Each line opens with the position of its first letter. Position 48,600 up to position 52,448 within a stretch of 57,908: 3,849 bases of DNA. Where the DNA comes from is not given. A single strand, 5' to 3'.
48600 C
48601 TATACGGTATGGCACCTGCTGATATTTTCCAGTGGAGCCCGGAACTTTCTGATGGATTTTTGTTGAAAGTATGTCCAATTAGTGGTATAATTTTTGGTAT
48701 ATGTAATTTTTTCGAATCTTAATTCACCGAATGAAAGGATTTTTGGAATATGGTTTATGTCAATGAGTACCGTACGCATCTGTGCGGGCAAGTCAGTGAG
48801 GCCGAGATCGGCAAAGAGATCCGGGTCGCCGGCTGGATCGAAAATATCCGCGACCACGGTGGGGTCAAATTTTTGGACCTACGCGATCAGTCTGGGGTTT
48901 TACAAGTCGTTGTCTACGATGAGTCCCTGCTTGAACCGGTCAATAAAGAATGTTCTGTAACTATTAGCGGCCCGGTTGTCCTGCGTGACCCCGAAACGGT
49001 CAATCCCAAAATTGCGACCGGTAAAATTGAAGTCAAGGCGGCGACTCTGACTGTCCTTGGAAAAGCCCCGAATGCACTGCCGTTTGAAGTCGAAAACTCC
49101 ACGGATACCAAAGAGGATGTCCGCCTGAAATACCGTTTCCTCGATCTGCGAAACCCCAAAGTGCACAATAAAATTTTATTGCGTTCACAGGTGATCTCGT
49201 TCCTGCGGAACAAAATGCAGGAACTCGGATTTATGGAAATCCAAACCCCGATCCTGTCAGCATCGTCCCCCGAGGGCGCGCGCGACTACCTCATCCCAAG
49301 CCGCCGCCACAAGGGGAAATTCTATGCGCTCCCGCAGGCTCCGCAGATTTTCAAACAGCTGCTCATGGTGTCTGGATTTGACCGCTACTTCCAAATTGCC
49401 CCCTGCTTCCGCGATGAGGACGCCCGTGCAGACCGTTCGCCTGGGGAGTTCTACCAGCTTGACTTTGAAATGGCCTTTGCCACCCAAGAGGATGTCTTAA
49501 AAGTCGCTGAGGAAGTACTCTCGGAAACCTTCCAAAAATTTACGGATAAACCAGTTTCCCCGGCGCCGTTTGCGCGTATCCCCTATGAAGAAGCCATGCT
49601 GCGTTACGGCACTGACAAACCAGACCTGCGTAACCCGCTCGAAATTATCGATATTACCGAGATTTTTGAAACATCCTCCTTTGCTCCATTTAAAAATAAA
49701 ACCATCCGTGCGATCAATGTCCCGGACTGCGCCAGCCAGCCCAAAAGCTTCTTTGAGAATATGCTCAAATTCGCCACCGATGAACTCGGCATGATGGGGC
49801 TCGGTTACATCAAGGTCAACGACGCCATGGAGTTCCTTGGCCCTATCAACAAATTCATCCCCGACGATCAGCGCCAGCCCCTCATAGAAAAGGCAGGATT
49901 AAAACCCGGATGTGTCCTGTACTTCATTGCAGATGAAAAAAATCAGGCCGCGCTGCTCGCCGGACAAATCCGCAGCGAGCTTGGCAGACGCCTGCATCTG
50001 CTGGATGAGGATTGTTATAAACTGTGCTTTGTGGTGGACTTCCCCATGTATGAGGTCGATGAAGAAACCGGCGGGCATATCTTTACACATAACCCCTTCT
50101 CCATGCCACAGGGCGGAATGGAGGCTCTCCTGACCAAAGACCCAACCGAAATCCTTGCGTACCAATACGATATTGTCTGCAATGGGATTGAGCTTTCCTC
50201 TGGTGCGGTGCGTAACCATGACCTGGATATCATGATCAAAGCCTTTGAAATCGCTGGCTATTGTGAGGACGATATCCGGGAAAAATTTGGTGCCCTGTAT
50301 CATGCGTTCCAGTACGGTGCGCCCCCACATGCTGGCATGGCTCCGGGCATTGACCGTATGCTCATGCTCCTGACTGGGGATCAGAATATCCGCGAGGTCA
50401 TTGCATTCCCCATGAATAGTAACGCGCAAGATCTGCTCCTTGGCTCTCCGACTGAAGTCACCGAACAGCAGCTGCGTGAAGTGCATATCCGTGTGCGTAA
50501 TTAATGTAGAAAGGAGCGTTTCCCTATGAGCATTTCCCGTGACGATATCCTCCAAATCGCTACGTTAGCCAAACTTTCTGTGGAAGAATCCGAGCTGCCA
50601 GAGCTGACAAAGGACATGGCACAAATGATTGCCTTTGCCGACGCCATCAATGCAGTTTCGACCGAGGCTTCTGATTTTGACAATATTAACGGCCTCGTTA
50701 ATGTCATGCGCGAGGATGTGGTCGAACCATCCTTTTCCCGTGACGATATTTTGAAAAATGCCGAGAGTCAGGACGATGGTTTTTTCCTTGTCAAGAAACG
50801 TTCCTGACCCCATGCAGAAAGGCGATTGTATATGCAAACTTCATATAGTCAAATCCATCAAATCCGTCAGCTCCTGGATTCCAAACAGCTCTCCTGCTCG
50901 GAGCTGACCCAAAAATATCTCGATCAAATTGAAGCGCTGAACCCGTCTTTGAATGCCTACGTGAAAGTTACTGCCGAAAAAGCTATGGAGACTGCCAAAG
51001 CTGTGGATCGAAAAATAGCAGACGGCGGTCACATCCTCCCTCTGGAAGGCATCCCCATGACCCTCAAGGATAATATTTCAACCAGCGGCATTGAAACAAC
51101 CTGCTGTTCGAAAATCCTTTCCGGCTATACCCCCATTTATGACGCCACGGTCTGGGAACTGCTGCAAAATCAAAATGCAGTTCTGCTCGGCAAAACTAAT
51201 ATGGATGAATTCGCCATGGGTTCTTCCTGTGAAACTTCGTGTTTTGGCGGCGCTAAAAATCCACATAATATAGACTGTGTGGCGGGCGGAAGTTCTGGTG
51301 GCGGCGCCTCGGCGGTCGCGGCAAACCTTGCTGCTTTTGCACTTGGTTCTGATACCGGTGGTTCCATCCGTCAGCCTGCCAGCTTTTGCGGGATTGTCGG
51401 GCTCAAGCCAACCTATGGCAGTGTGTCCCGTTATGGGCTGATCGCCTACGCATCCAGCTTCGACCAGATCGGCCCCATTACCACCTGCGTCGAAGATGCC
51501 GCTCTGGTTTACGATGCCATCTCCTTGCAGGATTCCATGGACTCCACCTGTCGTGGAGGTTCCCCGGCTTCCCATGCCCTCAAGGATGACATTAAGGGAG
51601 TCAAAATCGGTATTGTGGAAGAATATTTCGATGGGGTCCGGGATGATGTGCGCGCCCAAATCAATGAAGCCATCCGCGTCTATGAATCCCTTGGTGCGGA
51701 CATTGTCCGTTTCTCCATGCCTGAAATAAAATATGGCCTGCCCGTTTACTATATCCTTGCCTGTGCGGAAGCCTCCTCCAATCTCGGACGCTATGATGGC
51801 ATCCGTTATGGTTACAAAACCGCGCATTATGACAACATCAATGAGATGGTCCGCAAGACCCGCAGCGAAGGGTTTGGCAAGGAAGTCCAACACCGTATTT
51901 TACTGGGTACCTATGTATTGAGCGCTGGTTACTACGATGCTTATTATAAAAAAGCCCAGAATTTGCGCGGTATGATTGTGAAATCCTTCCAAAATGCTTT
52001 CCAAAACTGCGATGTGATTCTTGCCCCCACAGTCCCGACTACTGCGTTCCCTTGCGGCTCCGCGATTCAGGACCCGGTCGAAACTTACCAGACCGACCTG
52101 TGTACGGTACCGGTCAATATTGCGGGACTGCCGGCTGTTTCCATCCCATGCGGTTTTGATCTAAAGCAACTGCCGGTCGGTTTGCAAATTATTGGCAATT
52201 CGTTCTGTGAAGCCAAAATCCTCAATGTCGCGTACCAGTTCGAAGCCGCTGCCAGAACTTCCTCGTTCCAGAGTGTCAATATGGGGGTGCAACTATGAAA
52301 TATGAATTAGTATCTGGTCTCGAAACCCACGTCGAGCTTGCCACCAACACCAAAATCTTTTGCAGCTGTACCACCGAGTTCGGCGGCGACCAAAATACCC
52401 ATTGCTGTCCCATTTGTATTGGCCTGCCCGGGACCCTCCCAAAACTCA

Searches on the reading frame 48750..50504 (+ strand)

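Call 7: search_protein_families(library=pfam, proteins=[window:48750-50504:+])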
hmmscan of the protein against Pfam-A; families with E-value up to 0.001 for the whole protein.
window:48750-50504:+ (584 aa): 3 families
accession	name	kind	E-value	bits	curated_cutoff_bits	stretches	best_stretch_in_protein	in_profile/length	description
PF00152.25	tRNA-synt_2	-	1.7e-110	369.3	25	1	122-556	2-307/308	tRNA synthetases class II (D, K and N)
PF02938.19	GAD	-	1.5e-12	48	23.4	1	315-400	7-91/95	GAD domain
PF01336.31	tRNA_anti-codon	-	8.1e-12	45.4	27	1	24-102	1-74/75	OB-fold nucleic acid binding domain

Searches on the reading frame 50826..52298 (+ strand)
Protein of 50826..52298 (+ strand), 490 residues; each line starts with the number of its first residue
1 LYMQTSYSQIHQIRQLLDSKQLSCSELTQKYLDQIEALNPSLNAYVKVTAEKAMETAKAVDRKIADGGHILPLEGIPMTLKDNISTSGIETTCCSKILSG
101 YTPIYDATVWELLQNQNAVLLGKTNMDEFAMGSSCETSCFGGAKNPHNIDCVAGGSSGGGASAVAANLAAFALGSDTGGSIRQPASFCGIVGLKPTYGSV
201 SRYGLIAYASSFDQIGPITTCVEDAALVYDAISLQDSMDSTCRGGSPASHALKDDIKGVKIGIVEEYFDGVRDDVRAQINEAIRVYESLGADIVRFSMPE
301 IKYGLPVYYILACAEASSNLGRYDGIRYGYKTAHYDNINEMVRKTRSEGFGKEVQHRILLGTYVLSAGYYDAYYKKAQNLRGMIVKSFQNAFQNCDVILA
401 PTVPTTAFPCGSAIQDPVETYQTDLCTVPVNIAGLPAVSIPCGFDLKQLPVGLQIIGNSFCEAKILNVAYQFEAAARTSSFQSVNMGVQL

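Call 7: search_protein_families(library=pfam, proteins=[window:50826-52298:+])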
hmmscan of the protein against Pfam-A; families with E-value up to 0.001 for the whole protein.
window:50826-52298:+ (490 aa): 1 family
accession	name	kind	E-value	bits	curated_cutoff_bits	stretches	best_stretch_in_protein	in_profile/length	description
PF01425.27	Amidase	-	3.6e-150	501.3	27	1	26-466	1-445/445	Amidase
